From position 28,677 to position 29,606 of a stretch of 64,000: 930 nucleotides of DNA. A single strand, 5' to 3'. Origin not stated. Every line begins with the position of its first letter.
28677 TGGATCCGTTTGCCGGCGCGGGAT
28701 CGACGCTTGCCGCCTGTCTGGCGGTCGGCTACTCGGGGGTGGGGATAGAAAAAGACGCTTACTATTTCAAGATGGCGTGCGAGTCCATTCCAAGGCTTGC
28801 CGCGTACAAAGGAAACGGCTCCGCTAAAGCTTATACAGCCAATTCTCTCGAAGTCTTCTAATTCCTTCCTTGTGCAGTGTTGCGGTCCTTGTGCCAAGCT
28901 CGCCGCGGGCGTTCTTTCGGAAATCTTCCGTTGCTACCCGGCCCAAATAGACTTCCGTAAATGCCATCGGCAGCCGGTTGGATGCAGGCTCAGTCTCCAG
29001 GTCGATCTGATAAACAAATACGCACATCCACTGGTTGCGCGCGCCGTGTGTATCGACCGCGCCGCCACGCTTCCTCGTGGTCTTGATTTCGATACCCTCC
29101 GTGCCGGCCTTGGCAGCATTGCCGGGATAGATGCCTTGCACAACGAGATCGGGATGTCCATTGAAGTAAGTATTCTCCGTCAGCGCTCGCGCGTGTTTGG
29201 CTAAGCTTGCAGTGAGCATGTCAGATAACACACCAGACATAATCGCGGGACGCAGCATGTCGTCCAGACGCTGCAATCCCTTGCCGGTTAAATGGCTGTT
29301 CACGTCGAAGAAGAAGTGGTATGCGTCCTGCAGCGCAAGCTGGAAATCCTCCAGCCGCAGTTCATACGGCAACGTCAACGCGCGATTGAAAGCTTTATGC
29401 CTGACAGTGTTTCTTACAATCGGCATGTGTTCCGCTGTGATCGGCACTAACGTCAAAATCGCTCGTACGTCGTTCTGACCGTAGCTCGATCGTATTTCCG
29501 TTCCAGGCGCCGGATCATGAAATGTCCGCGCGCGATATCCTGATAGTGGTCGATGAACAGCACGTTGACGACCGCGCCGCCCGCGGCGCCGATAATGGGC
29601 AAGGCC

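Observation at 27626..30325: Restriction-modification module plus ecsC inserted between bioB and bioF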

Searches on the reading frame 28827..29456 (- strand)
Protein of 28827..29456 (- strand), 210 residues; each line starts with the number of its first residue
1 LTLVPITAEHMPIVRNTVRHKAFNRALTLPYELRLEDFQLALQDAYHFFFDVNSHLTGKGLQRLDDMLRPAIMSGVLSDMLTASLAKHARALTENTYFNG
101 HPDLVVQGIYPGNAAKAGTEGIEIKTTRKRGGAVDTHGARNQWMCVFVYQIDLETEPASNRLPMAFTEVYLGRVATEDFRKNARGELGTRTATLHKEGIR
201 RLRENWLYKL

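Call 4: search_protein_families(library=pfam, proteins=[window:28827-29456:-], max_evalue=0.1)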
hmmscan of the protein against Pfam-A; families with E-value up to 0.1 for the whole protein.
window:28827-29456:- (210 aa): 0 families

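Call 5: search_protein_families(library=ncbifam, proteins=[window:28827-29456:-], max_evalue=0.1)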
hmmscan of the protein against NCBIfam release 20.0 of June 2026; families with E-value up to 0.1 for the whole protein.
window:28827-29456:- (210 aa): 0 families

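Call 6: search_protein_families(library=padloc, proteins=[window:28827-29456:-], max_evalue=0.1)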
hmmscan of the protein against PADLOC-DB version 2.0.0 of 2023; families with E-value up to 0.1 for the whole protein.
window:28827-29456:- (210 aa): 0 families

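Call 7: search_solved_structures(query=window:28827-29456:-, max_evalue=10, show_alignments=3)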
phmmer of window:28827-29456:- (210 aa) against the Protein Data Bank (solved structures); distinct sequences matched with E-value up to 10: 0.

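Call 9: search_protein_families(library=phrogs, proteins=[window:28827-29456:-], max_evalue=0.1)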
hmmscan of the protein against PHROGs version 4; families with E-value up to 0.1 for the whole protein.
window:28827-29456:- (210 aa): 0 families

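Call 10: find_homologous_proteins(query=window:28827-29456:-, max_evalue=0.001)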
Query window:28827-29456:- (210 aa): 8000 proteins with E <= 0.001 among 8000 candidates; the best 120 are listed.
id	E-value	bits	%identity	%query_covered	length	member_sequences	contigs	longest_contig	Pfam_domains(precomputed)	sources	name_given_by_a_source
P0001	2.2e-130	451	100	95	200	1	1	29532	-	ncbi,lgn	-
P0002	1.7e-117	408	90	95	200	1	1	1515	-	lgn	-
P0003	6.3e-117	407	92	95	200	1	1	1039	-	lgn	-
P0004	1.0e-112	393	87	95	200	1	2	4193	-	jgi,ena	-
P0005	5.2e-105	368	79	95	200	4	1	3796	-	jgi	jgi:hypothetical protein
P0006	2.5e-104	366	77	95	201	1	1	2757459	-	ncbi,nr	ncbi:MAG: hypothetical protein M5U26_10165 [Planctomycetota bacterium]|nr:hypothetical protein [Plan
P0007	2.8e-104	365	79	93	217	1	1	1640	-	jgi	-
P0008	3.8e-104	365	78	95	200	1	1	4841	-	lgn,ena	-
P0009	6.7e-104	364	78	95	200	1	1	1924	-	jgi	-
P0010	7.4e-104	364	79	95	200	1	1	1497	-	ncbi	-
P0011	1.1e-103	363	80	95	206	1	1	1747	-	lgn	-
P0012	1.2e-103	363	79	95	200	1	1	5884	-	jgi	jgi:hypothetical protein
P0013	1.7e-103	363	78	95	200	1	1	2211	-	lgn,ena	-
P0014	2.1e-103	363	79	95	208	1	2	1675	-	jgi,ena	-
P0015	2.4e-103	362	79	95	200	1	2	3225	-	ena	-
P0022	4.9e-103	361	78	100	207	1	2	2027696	-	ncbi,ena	-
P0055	4.5e-102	358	76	95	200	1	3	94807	-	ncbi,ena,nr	ncbi:MAG: hypothetical protein A2V86_07720 [Deltaproteobacteria bacterium RBG_16_49_23]|nr:MAG: hypo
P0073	8.9e-102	357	78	95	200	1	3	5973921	-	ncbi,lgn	-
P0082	1.3e-101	357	77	95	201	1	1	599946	-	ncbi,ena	-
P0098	2.2e-101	356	76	95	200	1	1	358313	-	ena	-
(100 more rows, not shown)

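Call 11: find_encoding_contigs(protein=P0001, flank=10000, max_places=3)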
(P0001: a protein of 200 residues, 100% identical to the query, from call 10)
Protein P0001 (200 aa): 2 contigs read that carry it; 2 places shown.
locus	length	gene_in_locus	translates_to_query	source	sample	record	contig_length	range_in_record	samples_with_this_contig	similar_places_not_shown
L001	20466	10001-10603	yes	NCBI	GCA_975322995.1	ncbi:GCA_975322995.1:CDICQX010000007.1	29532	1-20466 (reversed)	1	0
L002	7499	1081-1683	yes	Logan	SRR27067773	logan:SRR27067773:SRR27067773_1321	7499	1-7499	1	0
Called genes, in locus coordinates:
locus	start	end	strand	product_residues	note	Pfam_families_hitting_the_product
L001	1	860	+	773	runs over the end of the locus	PF01751:Toprim, PF01131:Topoisom_bac, PF13368:Toprim_C_rpt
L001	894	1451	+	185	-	PF01300:Sua5_yciO_yrdC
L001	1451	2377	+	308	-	PF01218:Coprogen_oxidas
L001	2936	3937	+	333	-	PF00490:ALAD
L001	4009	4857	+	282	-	PF08501:Shikimate_dh_N, PF01488:Shikimate_DH, PF18317:SDH_C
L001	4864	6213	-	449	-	PF07992:Pyr_redox_2, PF13738:Pyr_redox_3, PF00070:Pyr_redox, PF02852:Pyr_redox_dim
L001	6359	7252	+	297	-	PF01040:UbiA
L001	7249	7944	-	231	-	PF18912:DZR_2, PF00156:Pribosyltran (faint)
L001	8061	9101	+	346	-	PF04055:Radical_SAM, PF06968:BATS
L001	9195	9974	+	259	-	PF12787:EcsC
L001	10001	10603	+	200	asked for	-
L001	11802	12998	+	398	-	PF00155:Aminotran_1_2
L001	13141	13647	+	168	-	PF01272:GreA_GreB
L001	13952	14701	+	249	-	PF03741:TerC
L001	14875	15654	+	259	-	PF11141:DUF2914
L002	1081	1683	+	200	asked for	-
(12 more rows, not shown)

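Call 12: find_encoding_contigs(protein=P0006, flank=6000, max_places=2)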
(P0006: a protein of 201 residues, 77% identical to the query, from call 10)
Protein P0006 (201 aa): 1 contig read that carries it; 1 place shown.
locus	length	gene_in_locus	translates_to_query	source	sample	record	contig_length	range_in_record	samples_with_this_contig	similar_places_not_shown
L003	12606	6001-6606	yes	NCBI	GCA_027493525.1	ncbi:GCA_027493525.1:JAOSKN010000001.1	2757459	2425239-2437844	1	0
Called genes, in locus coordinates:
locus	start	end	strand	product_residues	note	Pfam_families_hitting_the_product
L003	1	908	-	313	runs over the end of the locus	PF00012:HSP70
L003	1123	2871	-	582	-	PF09835:DUF2062, PF13091:PLDc_2, PF00614:PLDc (faint), PF13091:PLDc_2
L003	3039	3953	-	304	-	PF02195:ParB_N, PF17762:HTH_ParB, PF23552:ParB_C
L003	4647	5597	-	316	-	PF00892:EamA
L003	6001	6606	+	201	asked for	-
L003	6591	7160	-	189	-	PF01555:N6_N4_Mtase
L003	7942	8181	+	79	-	-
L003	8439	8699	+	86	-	PF02604:PhdYeFM_antitox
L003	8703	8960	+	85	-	PF05016:ParE_toxin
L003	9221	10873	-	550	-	-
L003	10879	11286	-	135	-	PF00571:CBS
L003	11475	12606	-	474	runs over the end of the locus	-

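Call 13: find_encoding_contigs(protein=P0073, flank=6000, max_places=2)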
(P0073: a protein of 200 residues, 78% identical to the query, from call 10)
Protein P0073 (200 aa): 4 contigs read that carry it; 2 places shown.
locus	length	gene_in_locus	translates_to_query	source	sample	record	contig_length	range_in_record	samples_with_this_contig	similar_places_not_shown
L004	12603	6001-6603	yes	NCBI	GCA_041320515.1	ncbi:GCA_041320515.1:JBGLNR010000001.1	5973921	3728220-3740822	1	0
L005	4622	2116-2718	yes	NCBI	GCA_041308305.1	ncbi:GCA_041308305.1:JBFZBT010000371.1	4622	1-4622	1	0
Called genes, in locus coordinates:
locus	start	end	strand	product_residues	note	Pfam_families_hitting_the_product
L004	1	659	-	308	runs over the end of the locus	PF01869:BcrAD_BadFG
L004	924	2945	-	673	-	-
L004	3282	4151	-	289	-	PF13646:HEAT_2 (faint), PF02985:HEAT (faint)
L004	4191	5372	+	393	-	PF18319:Zn_ribbon_PriA, PF00271:Helicase_C, PF18074:PriA_C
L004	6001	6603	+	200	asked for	-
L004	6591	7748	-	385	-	PF01555:N6_N4_Mtase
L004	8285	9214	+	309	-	PF01208:URO-D (weak)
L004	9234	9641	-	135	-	-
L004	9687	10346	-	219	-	-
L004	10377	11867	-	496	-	-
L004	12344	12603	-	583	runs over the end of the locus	-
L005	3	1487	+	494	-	?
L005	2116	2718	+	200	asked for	-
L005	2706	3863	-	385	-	PF01555:N6_N4_Mtase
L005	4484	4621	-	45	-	?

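Call 14: search_dna_similar(query=window:28827-29426:-, collection=plasmids, mode=protein, max_rows=20)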
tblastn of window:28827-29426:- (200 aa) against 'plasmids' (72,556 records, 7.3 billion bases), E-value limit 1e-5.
Records with a match: 21; places in all: 23; records where one place covers at least 80% of the query: 19.
Best place of each record, by identity: 60-80% 16; <60% 5.
By first word of the organism name: Klebsiella 9; Gordonia 3; Rhizobium 2; Raoultella 1; Pseudomonas 1; Citrobacter 1; Ralstonia 1; Iamia 1; Mycobacterium 1; Acidiphilium 1.
By predicted mobility (MOB-suite, as given by PLSDB): mobilizable 17; non-mobilizable 3; conjugative 1.
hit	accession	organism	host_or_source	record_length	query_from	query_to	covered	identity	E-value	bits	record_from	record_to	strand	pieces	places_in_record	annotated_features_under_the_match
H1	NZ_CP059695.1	Gordonia rubripertincta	Cell culture,soil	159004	3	198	98%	66.3%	1e-86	285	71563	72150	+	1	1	hypothetical protein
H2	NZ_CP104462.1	Raoultella ornithinolytica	whole organism,wastewater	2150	5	199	98%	65.6%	1e-88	280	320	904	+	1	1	hypothetical protein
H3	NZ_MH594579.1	Pseudomonas aeruginosa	Homo sapiens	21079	5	199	98%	65.6%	4e-85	280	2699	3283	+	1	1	hypothetical protein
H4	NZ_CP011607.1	Citrobacter freundii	Homo sapiens,Urine/Genitourinary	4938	5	199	98%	65.6%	4e-85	280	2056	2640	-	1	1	hypothetical protein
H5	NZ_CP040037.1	Klebsiella pneumoniae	Homo sapiens,urine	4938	5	199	98%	65.6%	4e-85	280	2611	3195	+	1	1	hypothetical protein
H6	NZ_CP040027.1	Klebsiella pneumoniae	Homo sapiens,blood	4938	5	199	98%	65.6%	4e-85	280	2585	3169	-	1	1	hypothetical protein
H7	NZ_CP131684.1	Klebsiella pneumoniae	Homo sapiens,culture,Abs/pus/wd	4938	5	199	98%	65.6%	4e-85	280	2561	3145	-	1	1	hypothetical protein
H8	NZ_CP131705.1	Klebsiella pneumoniae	Homo sapiens,culture,urine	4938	5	199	98%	65.6%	4e-85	280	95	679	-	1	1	hypothetical protein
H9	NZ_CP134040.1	Klebsiella pneumoniae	Homo sapiens,blood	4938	5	199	98%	65.6%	4e-85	280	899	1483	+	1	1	hypothetical protein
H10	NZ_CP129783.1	Klebsiella pneumoniae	Homo sapiens,whole organism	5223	5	199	98%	65.5%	6e-70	289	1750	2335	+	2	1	hypothetical protein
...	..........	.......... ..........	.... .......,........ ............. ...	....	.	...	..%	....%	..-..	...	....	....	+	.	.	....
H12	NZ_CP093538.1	Ralstonia pseudosolanacearum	cell culture,pepper stem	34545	5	199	98%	63.6%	2e-83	275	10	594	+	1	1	hypothetical protein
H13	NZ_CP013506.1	Rhizobium sp. N1341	Phaseolus vulgaris,Whole ...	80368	3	199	99%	62.1%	6e-80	266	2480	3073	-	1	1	hypothetical protein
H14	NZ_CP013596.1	Rhizobium sp. N741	Phaseolus vulgaris,Whole ...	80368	3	199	99%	62.1%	6e-80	266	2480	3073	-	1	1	hypothetical protein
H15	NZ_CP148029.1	Gordonia hongkongensis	cell culture,Styx glacier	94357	1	198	99%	56.8%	2e-72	244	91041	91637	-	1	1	hypothetical protein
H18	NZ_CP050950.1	Iamia sp. SCSIO 61187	whole organism,ocean sediment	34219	11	199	95%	43.2%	3e-40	152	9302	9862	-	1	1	hypothetical protein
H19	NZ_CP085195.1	Mycobacterium avium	-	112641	2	198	99%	34.0%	1e-25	110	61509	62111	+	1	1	hypothetical protein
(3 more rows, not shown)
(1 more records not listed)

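Call 18: get_annotated_region(hit=H5, flank=3000)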
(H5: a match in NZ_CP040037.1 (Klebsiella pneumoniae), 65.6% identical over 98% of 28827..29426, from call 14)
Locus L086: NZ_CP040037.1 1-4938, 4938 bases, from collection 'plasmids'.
description: Klebsiella pneumoniae strain KPC160117 plasmid pCol4401-L117, complete sequence
organism: Klebsiella pneumoniae (NCBI taxid 573)
taxonomy: Bacteria; Pseudomonadota; Gammaproteobacteria; Enterobacterales; Enterobacteriaceae; Klebsiella; Klebsiella pneumoniae
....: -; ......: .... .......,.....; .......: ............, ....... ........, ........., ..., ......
typing (MOB-suite, as given by PLSDB): mobilizable; replicon ColRNAI_rep_cluster_1987; relaxase MOBP,MOBP
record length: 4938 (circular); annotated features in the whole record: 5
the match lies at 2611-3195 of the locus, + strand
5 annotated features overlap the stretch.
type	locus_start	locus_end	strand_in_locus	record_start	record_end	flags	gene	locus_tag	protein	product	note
CDS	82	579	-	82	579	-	-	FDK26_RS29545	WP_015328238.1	MbeB family mobilization protein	-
CDS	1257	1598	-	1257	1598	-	-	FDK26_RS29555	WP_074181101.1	MobC family plasmid mobilization relaxosome protein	-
CDS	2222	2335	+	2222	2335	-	-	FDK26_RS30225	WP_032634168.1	hypothetical protein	-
CDS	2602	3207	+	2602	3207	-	-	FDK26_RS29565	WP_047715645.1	hypothetical protein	-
CDS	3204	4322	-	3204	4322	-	-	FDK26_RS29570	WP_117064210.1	DNA methyltransferase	GO:0006306 - DNA methylation [Evidence IEA]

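Call 19: get_annotated_region(hit=H2, flank=2000)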
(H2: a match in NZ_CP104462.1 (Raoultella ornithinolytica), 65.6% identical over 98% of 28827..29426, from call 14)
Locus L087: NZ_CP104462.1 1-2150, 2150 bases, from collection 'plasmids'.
description: Raoultella ornithinolytica strain MQB_Silv_108 plasmid pMQB_Silv108.6
organism: Raoultella ornithinolytica (NCBI taxid 54291)
taxonomy: Bacteria; Pseudomonadota; Gammaproteobacteria; Enterobacterales; Enterobacteriaceae; Raoultella; Raoultella ornithinolytica
host: -; source: whole organism,wastewater; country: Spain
typing (MOB-suite, as given by PLSDB): non-mobilizable
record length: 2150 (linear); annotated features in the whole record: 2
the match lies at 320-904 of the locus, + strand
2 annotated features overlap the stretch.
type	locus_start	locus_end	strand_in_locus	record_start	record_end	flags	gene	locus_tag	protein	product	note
CDS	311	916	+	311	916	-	-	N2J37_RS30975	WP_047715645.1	hypothetical protein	-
CDS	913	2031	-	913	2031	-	-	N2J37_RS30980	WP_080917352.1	DNA methyltransferase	GO:0006306 - DNA methylation [Evidence IEA]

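Call 27: search_protein_representatives(protein=window:28827-29426:-)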
Query: 200 residues. Proteins with E-value up to 0.001 (for the whole library): 670; up to 1e-10: 408; up to 1e-30: 83. The best 150 are listed.
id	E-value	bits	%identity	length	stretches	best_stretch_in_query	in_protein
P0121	1.9e-81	288.9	67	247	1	6-199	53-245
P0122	1.9e-69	249.7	59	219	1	6-198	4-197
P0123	1.8e-68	246.6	66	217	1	1-170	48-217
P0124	2.6e-61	223.2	68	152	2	86-200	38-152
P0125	7.0e-61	221.8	52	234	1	6-199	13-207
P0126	3.8e-60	219.4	68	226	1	3-148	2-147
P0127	1.8e-59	217.2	52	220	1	1-198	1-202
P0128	4.0e-59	216.1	66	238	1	38-179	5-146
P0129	2.9e-57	210.0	68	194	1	27-165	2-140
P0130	2.1e-56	207.1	60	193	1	4-156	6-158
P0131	1.5e-55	204.4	68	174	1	3-141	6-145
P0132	5.9e-55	202.5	71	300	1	70-196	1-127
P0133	2.5e-53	197.2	67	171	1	50-180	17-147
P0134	3.4e-53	196.7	65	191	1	37-165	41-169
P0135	7.1e-52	192.4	78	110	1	63-171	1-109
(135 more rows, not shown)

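Call 38: predict_structure(alignment_id=A2)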
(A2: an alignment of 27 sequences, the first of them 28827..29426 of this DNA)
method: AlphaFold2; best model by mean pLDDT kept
length: 200 residues; sequences in the alignment: 27
mean_pLDDT: 93.1   pTM: 0.89
mean pLDDT of the five models: 93.1, 93.1, 91.3, 89.2, 88.6
residues with pLDDT >= 90: 171; 70-90: 20; 50-70: 9; < 50: 0
segments of 3 or more residues with pLDDT < 50: none
pLDDT, mean of each block of 10 residues (from residue 1): 89 97 98 98 95 93 96 98 95 96 94 97 88 97 92 97 94 62 90 96
secondary structure, 60 per line:
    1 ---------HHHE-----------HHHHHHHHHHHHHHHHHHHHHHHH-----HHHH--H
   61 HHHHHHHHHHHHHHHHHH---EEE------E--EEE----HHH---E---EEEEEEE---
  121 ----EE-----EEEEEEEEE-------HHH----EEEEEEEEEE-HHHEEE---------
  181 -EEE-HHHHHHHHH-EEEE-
elements in order: H25-48 H54-57 H60-78 E82-84 E94-96 E111-117 E132-140 E155-164 E169-171 E182-184 H186-194 E196-199

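Call 42: fold_search(model_id=the predicted structure, library=pdb)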
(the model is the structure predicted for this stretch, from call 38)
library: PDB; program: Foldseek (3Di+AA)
matches with E <= 10: 251; with E <= 0.001: 0
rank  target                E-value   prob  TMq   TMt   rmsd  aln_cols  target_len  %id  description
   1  1b97_A                2.6e-03  0.98  0.36  0.31   6.1       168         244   13  ANALYSIS OF A MUTATIONAL HOT-SPOT IN THE ECORV RESTRICTION ENDONUCLEASE: A CATALYTIC ROLE FOR A MAIN CHAIN CARBONYL GR (released 1999-02-26)
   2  1ev7_B                2.7e-03  0.99  0.40  0.29   7.6       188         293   12  CRYSTAL STRUCTURE OF DNA RESTRICTION ENDONUCLEASE NAEI (released 2000-10-19)
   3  1ev7_A                4.2e-03  1.00  0.44  0.31   5.6       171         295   12  CRYSTAL STRUCTURE OF DNA RESTRICTION ENDONUCLEASE NAEI (released 2000-10-19)
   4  1bua_B                5.1e-03  0.96  0.35  0.32   6.3       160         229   14  STRUCTURAL AND ENERGETIC ORIGINS OF INDIRECT READOUT IN SITE-SPECIFIC DNA CLEAVAGE BY A RESTRICTION ENDONUCLEASE (released 1998-09-09)
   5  1rv5_B                5.4e-03  0.93  0.34  0.31   6.5       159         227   14  COMPLEX OF ECORV ENDONUCLEASE WITH D(AAAGAT)/D(ATCTT) (released 1998-11-11)
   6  1eon_A                6.5e-03  0.96  0.36  0.32   5.8       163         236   15  ECORV BOUND TO 3'-S-PHOSPHOROTHIOLATE DNA AND CA2+ (released 2000-04-04)
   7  2ge5_A                6.9e-03  0.97  0.38  0.36   5.8       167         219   16  EcoRV Restriction Endonuclease C-terminal deletion mutant/GATATC/Ca2+ (released 2006-07-04)
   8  1eo4_B                7.3e-03  0.97  0.39  0.35   7.9       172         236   14  ECORV BOUND TO MN2+ AND COGNATE DNA CONTAINING A 3'S SUBSTITION AT THE CLEAVAGE SITE (released 2000-04-04)
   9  2b0d_B                7.3e-03  0.94  0.35  0.31   7.9       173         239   14  EcoRV Restriction Endonuclease/GAATTC/Ca2+ (released 2005-09-27)
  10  2b0d_A                1.1e-02  0.93  0.35  0.31   6.2       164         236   15  EcoRV Restriction Endonuclease/GAATTC/Ca2+ (released 2005-09-27)
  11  1sx8_A                1.4e-02  0.89  0.36  0.31   6.6       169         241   15  EcoRV bound to cognate DNA and Mn2+ (released 2004-04-06)
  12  1bgb_B                1.4e-02  0.85  0.36  0.33   6.5       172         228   16  ECORV ENDONUCLEASE COMPLEX WITH 5'-CGGGATATCCC DNA (released 1998-10-28)
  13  1iaw_A                1.5e-02  0.98  0.43  0.30   5.9       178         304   13  CRYSTAL STRUCTURE OF NAEI COMPLEXED WITH 17MER DNA (released 2001-08-03)
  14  1az0_A                1.5e-02  0.94  0.38  0.33   6.2       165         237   14  ECORV ENDONUCLEASE/DNA COMPLEX (released 1998-06-19)
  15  1suz_B                1.5e-02  0.90  0.37  0.33   7.7       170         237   14  The structure of K92A EcoRV bound to cognate DNA and Mg2+ (released 2004-04-06)
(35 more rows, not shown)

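Call 46: get_annotated_region(hit=H1, flank=3000)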
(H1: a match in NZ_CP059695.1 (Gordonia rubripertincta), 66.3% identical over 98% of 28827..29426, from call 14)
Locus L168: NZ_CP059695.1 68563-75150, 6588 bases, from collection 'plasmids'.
description: Gordonia rubripertincta strain SD5 plasmid pGRS1, complete sequence
organism: Gordonia rubripertincta (NCBI taxid 36822)
taxonomy: Bacteria; Actinomycetota; Actinomycetes; Mycobacteriales; Gordoniaceae; Gordonia; Gordonia rubripertincta
host: -; source: Cell culture,soil; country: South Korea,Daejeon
typing (MOB-suite, as given by PLSDB): mobilizable; relaxase MOBF
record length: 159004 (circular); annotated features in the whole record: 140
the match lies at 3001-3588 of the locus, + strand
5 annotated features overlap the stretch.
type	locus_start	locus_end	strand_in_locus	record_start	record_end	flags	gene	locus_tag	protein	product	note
CDS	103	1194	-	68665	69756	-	-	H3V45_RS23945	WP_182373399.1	IS630 family transposase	-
CDS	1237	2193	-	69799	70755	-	-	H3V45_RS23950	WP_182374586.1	DUF4192 domain-containing protein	-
CDS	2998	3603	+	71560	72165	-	-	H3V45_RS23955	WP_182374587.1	hypothetical protein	-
CDS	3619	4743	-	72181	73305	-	-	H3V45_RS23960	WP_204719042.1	DNA methyltransferase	GO:0006306 - DNA methylation [Evidence IEA]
CDS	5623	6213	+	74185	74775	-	-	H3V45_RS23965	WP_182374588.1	hypothetical protein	-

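Call 47: get_annotated_region(hit=H13, flank=3000)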
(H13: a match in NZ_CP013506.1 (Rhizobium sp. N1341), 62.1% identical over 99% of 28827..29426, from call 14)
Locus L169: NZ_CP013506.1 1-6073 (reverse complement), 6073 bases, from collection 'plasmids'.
description: Rhizobium sp. N1341 plasmid pRspN1341a, complete sequence
organism: Rhizobium sp. N1341 (NCBI taxid 1703962)
taxonomy: Bacteria; Pseudomonadota; Alphaproteobacteria; Hyphomicrobiales; Rhizobiaceae; Rhizobium; Rhizobium sp. N1341
host: -; source: Phaseolus vulgaris,Whole organism,Legume-root nodule,legume-root nodule; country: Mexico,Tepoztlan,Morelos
typing (MOB-suite, as given by PLSDB): mobilizable; replicon rep_cluster_600; relaxase MOBF
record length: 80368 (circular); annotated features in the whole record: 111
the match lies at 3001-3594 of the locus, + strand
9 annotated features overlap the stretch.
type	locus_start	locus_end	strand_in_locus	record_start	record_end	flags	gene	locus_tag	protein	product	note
CDS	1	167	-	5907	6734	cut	-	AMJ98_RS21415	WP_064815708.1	hypothetical protein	-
CDS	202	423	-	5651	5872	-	-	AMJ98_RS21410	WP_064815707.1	helix-turn-helix transcriptional regulator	-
CDS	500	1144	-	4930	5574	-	-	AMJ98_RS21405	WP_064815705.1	hypothetical protein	-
CDS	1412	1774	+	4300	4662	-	-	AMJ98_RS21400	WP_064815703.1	nucleotidyltransferase domain-containing protein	-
CDS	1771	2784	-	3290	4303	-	-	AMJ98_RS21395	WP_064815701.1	hypothetical protein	-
CDS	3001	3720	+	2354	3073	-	-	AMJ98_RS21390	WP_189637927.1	hypothetical protein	-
CDS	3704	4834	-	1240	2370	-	-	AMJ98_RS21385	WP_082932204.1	DNA methyltransferase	GO:0006306 - DNA methylation [Evidence IEA]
CDS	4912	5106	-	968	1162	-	-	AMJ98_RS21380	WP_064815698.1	hypothetical protein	-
CDS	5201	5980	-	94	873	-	-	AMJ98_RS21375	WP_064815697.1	NYN domain-containing protein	-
